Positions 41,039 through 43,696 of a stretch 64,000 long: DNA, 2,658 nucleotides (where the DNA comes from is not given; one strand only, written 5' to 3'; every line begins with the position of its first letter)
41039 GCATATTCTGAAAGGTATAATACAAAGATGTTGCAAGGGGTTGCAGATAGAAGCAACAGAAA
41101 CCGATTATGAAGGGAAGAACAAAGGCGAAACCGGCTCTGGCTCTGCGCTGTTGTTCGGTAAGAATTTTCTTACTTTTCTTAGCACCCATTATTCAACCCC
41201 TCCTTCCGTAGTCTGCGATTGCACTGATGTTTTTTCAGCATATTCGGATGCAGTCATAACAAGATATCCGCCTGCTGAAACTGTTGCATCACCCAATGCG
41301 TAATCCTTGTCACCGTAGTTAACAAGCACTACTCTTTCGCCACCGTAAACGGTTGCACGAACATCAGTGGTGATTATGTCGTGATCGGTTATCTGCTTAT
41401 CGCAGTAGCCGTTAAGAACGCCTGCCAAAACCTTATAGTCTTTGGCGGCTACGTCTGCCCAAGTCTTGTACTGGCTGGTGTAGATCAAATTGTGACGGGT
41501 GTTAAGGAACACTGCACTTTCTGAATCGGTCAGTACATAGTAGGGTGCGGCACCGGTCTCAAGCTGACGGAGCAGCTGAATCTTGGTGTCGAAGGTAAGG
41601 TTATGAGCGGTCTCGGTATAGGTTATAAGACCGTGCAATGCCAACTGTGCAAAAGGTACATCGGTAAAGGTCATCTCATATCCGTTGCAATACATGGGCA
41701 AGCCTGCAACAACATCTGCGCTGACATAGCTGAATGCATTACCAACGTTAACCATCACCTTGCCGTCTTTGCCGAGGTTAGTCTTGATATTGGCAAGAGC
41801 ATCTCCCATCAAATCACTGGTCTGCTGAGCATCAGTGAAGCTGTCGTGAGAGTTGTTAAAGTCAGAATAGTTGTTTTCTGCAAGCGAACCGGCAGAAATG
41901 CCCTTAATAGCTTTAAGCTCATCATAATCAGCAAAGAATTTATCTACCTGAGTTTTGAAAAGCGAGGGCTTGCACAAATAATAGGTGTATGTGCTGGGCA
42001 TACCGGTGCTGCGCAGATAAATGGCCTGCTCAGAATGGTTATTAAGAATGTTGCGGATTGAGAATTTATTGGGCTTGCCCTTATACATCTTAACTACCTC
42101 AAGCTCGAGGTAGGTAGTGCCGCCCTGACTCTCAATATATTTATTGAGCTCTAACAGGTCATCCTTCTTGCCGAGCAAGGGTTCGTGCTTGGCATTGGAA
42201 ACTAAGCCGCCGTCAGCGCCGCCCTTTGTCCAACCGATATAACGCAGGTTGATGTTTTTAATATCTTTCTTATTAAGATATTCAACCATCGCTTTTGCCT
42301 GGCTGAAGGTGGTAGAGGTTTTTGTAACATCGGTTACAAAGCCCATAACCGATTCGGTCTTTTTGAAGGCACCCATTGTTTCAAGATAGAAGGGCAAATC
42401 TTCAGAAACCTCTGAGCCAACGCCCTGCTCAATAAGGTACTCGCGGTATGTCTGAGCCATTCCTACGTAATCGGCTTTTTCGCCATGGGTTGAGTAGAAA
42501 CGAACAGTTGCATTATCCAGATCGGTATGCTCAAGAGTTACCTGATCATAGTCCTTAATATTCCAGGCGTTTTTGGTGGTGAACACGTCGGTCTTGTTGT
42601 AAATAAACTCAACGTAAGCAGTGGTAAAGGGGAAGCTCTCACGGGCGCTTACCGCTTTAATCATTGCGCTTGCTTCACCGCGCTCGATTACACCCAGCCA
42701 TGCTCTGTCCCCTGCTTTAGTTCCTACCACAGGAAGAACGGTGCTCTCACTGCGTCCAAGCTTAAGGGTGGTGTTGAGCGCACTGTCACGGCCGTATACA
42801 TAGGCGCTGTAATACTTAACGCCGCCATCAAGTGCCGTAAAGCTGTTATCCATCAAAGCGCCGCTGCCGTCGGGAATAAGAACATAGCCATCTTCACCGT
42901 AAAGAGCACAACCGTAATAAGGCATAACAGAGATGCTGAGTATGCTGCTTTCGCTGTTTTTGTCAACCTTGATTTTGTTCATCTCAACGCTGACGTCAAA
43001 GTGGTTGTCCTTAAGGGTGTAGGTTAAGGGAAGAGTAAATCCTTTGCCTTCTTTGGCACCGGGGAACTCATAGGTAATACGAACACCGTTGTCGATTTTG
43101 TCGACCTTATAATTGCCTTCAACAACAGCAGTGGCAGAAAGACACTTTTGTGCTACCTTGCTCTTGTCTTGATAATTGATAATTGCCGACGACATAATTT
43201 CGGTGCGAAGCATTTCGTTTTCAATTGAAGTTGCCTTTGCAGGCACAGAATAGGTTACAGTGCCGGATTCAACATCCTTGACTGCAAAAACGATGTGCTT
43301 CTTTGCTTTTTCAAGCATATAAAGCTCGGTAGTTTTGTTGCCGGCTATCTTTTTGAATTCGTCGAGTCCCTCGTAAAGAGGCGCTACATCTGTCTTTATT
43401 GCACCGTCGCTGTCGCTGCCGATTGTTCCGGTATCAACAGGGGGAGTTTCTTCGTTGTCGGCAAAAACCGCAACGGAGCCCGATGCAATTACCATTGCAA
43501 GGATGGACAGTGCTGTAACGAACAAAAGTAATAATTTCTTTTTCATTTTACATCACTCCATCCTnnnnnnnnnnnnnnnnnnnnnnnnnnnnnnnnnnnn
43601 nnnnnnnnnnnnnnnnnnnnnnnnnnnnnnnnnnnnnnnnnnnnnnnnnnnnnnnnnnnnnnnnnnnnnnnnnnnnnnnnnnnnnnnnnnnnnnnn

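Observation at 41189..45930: Uncharacterised secreted/membrane trio inserted between two complete permease pairs of one ABC operon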

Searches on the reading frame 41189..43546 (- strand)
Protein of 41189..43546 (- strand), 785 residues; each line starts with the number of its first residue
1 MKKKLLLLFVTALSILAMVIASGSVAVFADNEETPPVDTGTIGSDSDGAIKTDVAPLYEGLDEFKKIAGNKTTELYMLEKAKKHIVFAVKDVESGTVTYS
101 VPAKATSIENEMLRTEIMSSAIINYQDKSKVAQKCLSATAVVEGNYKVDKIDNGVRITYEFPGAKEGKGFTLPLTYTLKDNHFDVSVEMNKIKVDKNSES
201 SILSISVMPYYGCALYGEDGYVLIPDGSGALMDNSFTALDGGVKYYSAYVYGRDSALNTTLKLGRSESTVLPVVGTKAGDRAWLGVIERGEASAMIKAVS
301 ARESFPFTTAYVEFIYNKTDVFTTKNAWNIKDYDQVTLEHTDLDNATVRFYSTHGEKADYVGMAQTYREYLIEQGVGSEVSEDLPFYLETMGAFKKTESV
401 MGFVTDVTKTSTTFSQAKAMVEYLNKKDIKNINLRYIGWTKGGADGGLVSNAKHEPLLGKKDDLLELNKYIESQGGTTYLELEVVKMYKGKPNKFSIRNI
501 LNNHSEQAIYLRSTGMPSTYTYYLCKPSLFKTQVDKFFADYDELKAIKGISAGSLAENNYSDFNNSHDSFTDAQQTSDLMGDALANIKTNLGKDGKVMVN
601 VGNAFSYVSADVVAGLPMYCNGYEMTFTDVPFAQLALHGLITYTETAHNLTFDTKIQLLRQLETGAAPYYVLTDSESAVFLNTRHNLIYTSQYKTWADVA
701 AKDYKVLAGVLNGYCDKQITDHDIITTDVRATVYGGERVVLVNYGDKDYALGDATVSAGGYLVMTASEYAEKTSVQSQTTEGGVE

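Call 4: search_protein_families(library=pfam, proteins=[window:41189-43546:-], max_evalue=0.01)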
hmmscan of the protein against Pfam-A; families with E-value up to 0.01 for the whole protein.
window:41189-43546:- (785 aa): 1 family
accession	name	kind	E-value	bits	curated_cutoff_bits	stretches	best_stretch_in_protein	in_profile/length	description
PF18952.6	DUF5696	-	1.3e-139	467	25.6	1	146-761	2-612/612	Family of unknown function (DUF5696)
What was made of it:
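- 41189..43546 (-): DUF5696 protein (785 aa). It has a signal/anchor helix, an N-terminal beta-sandwich, a (beta/alpha)8 barrel and a C-terminal beta-sandwich, the GH129/GH101-like fold. It is probably the glycan-processing subunit. Pfam PF18952 scores E=1.3e-139 (call 4).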

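Call 5: search_protein_families(library=ncbifam, proteins=[window:41189-43546:-], max_evalue=0.01)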
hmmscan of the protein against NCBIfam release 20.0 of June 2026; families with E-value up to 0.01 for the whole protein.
window:41189-43546:- (785 aa): 0 families

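Call 7: search_solved_structures(query=window:41189-43546:-, max_evalue=1)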
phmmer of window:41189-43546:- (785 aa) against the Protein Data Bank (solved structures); distinct sequences matched with E-value up to 1: 0.
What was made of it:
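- On CAZy GH129 / GH101: phmmer against PDB gave nothing (call 7).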

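Call 8: find_homologous_proteins(query=window:41189-43546:-, max_evalue=0.00001)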
Query window:41189-43546:- (785 aa): 127 proteins with E <= 0.00001 among 8000 candidates; the best 120 are listed.
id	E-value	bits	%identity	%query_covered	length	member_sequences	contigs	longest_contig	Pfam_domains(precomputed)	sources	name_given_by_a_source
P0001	0.0e+0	1749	100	100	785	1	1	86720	PF18952.7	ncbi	-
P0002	0.0e+0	1529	86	100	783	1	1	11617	PF18952.7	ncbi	-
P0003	0.0e+0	1371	77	100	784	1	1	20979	PF18952.7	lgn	-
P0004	0.0e+0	1300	74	100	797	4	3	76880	PF18952.7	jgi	-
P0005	0.0e+0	1270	72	100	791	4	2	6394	PF18952.7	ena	-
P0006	0.0e+0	1255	72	100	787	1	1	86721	PF18952.7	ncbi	-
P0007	0.0e+0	1252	72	100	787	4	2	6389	PF18952.7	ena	-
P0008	0.0e+0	1249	71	100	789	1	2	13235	PF18952.7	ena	-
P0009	0.0e+0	1237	70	100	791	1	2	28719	PF18952.7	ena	-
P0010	0.0e+0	1031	59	100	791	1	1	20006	PF18952.7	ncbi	-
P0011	0.0e+0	1024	59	98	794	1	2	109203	PF18952.7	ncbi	-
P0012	0.0e+0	1017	60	98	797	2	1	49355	PF18952.7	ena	-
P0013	0.0e+0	1013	59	97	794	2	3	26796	PF18952.7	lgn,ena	-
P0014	2.9e-298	1009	58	100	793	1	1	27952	PF18952.7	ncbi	-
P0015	1.7e-294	996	58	97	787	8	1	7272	PF18952.7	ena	-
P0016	1.2e-293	994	58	98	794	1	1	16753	PF18952.7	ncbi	-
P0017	5.8e-292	988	57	98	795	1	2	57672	PF18952.7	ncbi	-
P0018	1.1e-288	977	56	98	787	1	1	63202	PF18952.7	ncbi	-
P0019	2.8e-282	956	57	100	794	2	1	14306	PF18952.7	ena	-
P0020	2.2e-208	712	44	100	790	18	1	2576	PF18952.7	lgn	-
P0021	9.0e-207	706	45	98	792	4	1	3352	PF18952.7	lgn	-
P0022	2.1e-191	656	45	98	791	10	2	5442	PF18952.7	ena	-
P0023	2.1e-183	629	43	91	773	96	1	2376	PF18952.7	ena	-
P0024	8.0e-182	624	43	98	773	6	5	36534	PF18952.7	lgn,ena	-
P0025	8.1e-180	617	42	97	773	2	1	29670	PF18952.7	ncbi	-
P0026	8.4e-168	578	41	97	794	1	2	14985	PF18952.7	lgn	-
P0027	2.9e-166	573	40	97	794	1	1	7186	PF18952.7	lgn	-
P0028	1.5e-75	273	31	78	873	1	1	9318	PF18952.7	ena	-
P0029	2.0e-74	269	29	97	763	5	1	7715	PF18952.7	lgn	-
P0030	2.6e-71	259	29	90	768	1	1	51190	PF18952.7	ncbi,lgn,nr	ncbi:MAG: DUF5696 domain-containing protein [Oscillospiraceae bacterium]|nr:DUF5696 domain-containin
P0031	1.9e-68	249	30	74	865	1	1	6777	PF18952.7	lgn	-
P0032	8.8e-68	247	29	97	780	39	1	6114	PF18952.7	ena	-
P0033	8.9e-68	247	30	76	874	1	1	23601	PF18952.7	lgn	-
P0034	6.4e-66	241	28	97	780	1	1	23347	PF18952.7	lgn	-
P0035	6.6e-66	241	28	78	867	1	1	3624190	PF18952.7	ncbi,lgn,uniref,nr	ncbi:DUF5696 domain-containing protein [Paenibacillus sp. BC26]|uniref:DUF5696 domain-containing pro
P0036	1.8e-62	229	29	78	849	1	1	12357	PF18952.7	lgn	-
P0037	2.6e-62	229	29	89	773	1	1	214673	PF18952.7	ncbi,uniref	ncbi:DUF5696 domain-containing protein [Gracilibacillus sp. D59]|uniref:DUF5696 domain-containing pr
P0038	3.0e-62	229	28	79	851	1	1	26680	PF18952.7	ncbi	-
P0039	2.2e-61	226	29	76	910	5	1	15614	PF18952.7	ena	-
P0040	8.1e-61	224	28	76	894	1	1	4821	PF18952.7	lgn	-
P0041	1.1e-58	217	27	97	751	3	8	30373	PF18952.7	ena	-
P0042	1.1e-58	217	28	75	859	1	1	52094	PF18952.7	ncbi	-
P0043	1.1e-58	217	26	86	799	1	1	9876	PF18952.7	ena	-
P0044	3.2e-58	215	29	76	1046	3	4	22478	PF18952.7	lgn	-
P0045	4.4e-58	215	26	91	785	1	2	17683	PF18952.7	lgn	-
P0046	8.3e-58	214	28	77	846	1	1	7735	PF18952.7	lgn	-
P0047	3.4e-57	212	27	85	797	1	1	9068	PF18952.7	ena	-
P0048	8.9e-57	211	27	89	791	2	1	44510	PF18952.7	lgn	-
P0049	1.1e-56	210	27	93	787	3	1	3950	PF18952.7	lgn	-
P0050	6.3e-56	208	28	80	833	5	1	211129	PF18952.7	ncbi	-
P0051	4.7e-55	205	28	77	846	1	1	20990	PF18952.7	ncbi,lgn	-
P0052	1.2e-54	204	25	95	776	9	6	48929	PF18952.7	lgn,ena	-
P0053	4.9e-54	201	26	93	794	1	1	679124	PF18952.7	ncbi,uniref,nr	ncbi:DUF5696 domain-containing protein [Paenibacillus harenae]|uniref:Uncharacterized protein n=1 Ta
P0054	5.2e-54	201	28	73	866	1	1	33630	PF18952.7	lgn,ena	-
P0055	1.0e-53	200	28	88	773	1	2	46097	PF18952.7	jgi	-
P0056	6.3e-53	198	26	95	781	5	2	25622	PF18952.7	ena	-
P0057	2.6e-51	193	25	79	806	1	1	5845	PF18952.7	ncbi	ncbi:MAG: DUF5696 domain-containing protein, partial [bacterium]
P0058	3.1e-51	192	28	75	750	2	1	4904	PF18952.7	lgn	-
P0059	3.9e-51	192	28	89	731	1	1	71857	PF18952.7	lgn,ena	-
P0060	3.0e-50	189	27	90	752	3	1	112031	PF18952.7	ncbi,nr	ncbi:MAG TPA: hypothetical protein GX505_09595 [Clostridiales bacterium]|nr:hypothetical protein [Cl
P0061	3.1e-50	189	27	76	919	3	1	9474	PF18952.7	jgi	-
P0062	2.6e-49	186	25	87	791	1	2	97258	PF18952.7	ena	-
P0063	3.0e-49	186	27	93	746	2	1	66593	PF18952.7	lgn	-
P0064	4.0e-49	185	25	95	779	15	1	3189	PF18952.7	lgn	-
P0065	9.4e-49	184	25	87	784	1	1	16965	PF18952.7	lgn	-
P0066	1.1e-48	184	25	92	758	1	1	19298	PF18952.7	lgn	-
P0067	1.5e-48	183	24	95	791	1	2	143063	PF18952.7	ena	-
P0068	2.0e-47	180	25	87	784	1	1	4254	PF18952.7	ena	-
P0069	5.1e-47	178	28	49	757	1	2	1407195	PF18952.7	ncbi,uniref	ncbi:DUF5696 domain-containing protein [Paenibacillus hodogayensis]|uniref:DUF5696 domain-containing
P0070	5.8e-47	178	28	76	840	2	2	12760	PF18952.7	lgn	-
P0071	7.4e-47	178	28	76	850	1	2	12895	PF18952.7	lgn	-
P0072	3.4e-46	176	26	78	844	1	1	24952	PF18952.7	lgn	-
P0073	5.4e-46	175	25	97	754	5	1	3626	PF18952.7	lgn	-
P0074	5.9e-45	171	28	76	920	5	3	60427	PF18952.7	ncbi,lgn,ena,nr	ncbi:MAG: hypothetical protein IKK58_02765 [Clostridia bacterium]|nr:hypothetical protein [Clostridi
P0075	1.7e-44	170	27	95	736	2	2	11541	PF18952.7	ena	-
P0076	1.4e-42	164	25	75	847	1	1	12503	PF18952.7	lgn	-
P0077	1.5e-42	164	27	75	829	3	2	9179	PF18952.7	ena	-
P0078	3.6e-42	162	27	75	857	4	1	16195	PF18952.7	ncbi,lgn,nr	ncbi:MAG: DUF5696 domain-containing protein [Lachnospiraceae bacterium]|nr:DUF5696 domain-containing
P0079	7.4e-42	161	27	79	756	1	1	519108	PF18952.7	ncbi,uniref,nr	ncbi:DUF5696 domain-containing protein [Gracilibacillus sp. YIM 98692]|uniref:DUF5696 domain-contain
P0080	8.2e-42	161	25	81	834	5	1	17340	PF18952.7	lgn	-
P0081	1.7e-41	160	26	79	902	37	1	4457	PF18952.7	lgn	-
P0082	6.8e-41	158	26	89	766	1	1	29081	PF18952.7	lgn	-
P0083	1.5e-40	157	26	75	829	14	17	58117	PF18952.7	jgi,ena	-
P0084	1.5e-39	154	26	76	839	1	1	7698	PF18952.7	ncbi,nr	ncbi:MAG: hypothetical protein K6B75_04230 [Lachnospiraceae bacterium]|nr:hypothetical protein [Lach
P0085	1.6e-39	154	26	87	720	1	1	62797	PF18952.7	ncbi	-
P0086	2.0e-38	150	25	73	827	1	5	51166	PF18952.7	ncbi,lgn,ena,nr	ncbi:MAG: hypothetical protein IJC48_12550 [Clostridia bacterium]|nr:hypothetical protein [Clostridi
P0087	2.2e-38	150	26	96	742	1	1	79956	PF18952.7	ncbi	-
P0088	3.8e-38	149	25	70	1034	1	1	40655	PF18952.7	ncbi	-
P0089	1.1e-37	147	27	97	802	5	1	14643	PF18952.7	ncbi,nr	ncbi:MAG: hypothetical protein K6F63_08245 [Lachnospiraceae bacterium]|nr:hypothetical protein [Lach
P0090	3.5e-37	146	26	83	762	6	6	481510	PF18952.7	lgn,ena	-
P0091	3.5e-37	146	27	89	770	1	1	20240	PF18952.7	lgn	-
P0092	4.8e-37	145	25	77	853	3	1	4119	PF18952.7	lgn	-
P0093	1.1e-35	141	27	74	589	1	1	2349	PF18952.7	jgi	-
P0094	2.2e-35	140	27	74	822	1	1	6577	PF18952.7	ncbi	-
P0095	2.2e-35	140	27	69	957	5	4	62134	PF18952.7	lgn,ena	-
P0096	2.9e-35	139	25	87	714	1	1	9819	PF18952.7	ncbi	-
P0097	4.0e-35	139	27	74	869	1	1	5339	PF18952.7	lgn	-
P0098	1.4e-34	137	23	75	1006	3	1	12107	PF18952.7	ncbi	-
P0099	2.0e-31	127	25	77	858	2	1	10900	PF18952.7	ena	-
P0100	4.4e-30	122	25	74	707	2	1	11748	PF18952.7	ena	-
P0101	5.2e-30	122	24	72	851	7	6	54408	PF18952.7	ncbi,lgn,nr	ncbi:MAG: DUF5696 domain-containing protein [Lachnospiraceae bacterium]|nr:DUF5696 domain-containing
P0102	5.4e-30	122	25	77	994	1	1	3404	PF18952.7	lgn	-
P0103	1.6e-27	114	25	80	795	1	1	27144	PF18952.7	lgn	-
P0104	8.4e-27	111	24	70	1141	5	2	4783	PF18952.7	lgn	-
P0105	8.5e-27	111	24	78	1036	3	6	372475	PF18952.7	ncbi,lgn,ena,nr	ncbi:MAG: hypothetical protein J6M34_05250 [Clostridia bacterium]|nr:hypothetical protein [Clostridi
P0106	5.1e-25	106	24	78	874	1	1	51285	PF18952.7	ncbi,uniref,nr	ncbi:DUF5696 domain-containing protein [Paenibacillus thermotolerans]|uniref:DUF5696 domain-containi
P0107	6.2e-22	95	25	69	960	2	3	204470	PF02018.24,PF18952.7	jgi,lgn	jgi:hypothetical protein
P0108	7.5e-22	95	25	71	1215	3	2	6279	PF18952.7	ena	-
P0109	1.4e-21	94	24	72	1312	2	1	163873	PF18952.7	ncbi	-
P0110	2.3e-21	93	25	69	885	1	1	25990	PF18952.7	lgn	-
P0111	1.4e-20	91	22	84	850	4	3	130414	PF18952.7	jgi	-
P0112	1.3e-18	84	25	72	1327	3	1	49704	PF18952.7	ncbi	-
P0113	1.4e-17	81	24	70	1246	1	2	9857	PF18952.7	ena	-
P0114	1.1e-16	78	23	81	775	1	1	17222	PF18952.7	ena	-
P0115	1.2e-16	78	22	81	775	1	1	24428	PF18952.7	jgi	jgi:hypothetical protein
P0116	1.3e-16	78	22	81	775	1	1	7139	PF18952.7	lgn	-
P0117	1.4e-16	78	22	81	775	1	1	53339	PF18952.7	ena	-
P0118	1.7e-16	77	23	81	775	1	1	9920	PF18952.7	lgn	-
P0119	1.8e-16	77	22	81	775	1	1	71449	PF18952.7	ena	-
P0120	1.9e-16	77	22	81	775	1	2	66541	PF18952.7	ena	-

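Call 13: find_encoding_contigs(protein=P0001, flank=10000, max_places=3)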
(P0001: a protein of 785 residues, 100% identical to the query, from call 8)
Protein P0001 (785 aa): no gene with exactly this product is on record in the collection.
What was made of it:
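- Tried and rejected: The look-up of the encoding contig for P0001 found no record (call 13).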

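Call 14: find_encoding_contigs(protein=P0035, flank=10000, max_places=2)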
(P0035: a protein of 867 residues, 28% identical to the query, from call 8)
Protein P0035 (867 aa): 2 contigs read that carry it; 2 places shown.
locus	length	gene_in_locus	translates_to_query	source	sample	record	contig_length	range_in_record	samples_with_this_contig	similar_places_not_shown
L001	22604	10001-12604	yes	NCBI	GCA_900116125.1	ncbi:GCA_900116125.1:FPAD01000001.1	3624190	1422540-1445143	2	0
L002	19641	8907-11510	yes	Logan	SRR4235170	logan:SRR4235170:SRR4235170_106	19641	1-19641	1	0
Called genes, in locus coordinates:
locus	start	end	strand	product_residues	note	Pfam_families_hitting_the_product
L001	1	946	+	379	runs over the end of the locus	PF00657:Lipase_GDSL, PF13472:Lipase_GDSL_2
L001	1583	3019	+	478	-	-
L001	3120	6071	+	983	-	PF01547:SBP_bac_1, PF13416:SBP_bac_8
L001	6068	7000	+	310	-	-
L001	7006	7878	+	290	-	PF00528:BPD_transp_1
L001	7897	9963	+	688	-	PF01436:NHL (faint), PF08450:SGL (faint), PF04893:Yip1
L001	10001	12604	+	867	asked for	PF18952:DUF5696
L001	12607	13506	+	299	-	PF00528:BPD_transp_1 (faint)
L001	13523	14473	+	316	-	PF00528:BPD_transp_1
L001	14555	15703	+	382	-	PF00392:GntR, PF00532:Peripla_BP_1, PF13407:Peripla_BP_4, PF13377:Peripla_BP_3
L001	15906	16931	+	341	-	PF06452:CBM9_1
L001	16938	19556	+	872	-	PF01841:Transglut_core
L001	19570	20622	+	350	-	PF00704:Glyco_hydro_18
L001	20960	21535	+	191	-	-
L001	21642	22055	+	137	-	-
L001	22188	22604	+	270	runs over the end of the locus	PF04748:Polysacc_deac_2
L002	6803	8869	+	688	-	PF01436:NHL (faint), PF08450:SGL (faint), PF04893:Yip1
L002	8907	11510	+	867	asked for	PF18952:DUF5696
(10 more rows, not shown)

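Call 15: find_encoding_contigs(protein=P0030, flank=10000, max_places=2)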
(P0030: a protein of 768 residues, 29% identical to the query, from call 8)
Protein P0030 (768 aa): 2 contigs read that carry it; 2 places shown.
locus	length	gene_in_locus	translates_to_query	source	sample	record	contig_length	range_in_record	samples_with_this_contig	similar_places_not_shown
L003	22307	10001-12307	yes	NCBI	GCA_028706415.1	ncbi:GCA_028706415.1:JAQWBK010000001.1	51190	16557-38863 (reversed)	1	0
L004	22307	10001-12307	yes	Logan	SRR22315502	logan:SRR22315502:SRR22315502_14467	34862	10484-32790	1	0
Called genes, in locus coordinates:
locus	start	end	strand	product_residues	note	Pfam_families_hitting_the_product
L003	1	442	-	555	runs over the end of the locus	PF16126:DUF4838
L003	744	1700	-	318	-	PF16126:DUF4838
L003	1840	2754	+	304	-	PF06249:EutQ (faint), PF07883:Cupin_2, PF02311:AraC_binding, PF00165:HTH_AraC, PF12833:HTH_18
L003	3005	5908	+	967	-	PF01547:SBP_bac_1, PF13416:SBP_bac_8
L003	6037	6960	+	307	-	PF00528:BPD_transp_1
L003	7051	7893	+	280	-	PF00528:BPD_transp_1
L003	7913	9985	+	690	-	PF01436:NHL (faint), PF04893:Yip1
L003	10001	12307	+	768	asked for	PF18952:DUF5696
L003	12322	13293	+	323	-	PF00528:BPD_transp_1 (weak)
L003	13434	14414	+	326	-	-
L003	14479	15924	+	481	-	-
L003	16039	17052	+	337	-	PF00528:BPD_transp_1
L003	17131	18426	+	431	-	PF01547:SBP_bac_1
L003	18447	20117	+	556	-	PF16126:DUF4838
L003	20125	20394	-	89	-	-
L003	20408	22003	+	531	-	PF16126:DUF4838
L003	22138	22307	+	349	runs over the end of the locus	PF01408:GFO_IDH_MocA, PF22725:GFO_IDH_MocA_C3, PF02894:GFO_IDH_MocA_C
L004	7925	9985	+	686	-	PF01436:NHL (faint), PF04893:Yip1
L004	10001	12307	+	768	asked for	PF18952:DUF5696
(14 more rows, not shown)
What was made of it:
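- It occurs in Paenibacillus and in Oscillospiraceae (calls 14, 15).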

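Call 20: predict_structure(alignment_id=A1)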
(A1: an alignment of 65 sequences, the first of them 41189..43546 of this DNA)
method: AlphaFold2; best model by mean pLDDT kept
length: 785 residues; sequences in the alignment: 65
mean_pLDDT: 89.3   pTM: 0.89
mean pLDDT of the five models: 89.3, 89.3, 88.3, 88.1, 88.0
residues with pLDDT >= 90: 554; 70-90: 170; 50-70: 28; < 50: 33
segments of 3 or more residues with pLDDT < 50: 23-47, 778-785
pLDDT, mean of each block of 10 residues (from residue 1): 73 77 37 33 50 85 96 94 94 93 90 93 92 94 97 97 87 96 95 91 96 89 94 71 79 88 76 95 96 94 82 95 75 85 95 93 98 96 97 92 90 98 96 97 90 95 98 96 93 90 88 83 95 95 95 94 86 96 97 96 96 94 86 98 94 92 97 95 89 95 97 97 95 97 97 95 97 65 31
secondary structure, 60 per line:
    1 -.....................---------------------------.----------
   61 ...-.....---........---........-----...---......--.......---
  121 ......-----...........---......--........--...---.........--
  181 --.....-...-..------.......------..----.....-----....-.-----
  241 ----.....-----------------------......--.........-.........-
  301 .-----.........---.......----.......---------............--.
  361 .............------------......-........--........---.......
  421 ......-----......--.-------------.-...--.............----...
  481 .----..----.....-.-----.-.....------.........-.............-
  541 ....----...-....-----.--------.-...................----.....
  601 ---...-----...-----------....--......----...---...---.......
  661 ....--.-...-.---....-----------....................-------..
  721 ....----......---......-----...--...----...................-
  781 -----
elements in order (helices of 4 or more, strands of 3 or more residues): H2-22 E65-69 E73-80 E84-91 E97-99 H103-107 H111-117 E121-126 E132-136 H137-142 E146-151 E154-161 E170-178 E183-187 E201-207 E220-224 E230-233 E245-249 E273-278 E281-289 E294-299 E307-315 E319-325 E330-336 E346-354 H360-373 E386-391 E393-400 E403-410 H414-426 E432-437 H461-473 E478-481 H492-495 E506-510 E517-525 H527-539 H541-544 E549-551 H553-556 H573-591 E596-600 E612-614 E626-629 H632-637 E642-644 H654-664 E669-671 H677-680 H693-711 E719-724 E729-734 E738-743 E749-751 E754-756 E761-765 H766-779
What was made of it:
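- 41189..43546 (-): AlphaFold pLDDT is 89.3 and pTM 0.89 (call 20).
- On CAZy GH129 / GH101: pLDDT is 89 (call 20).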
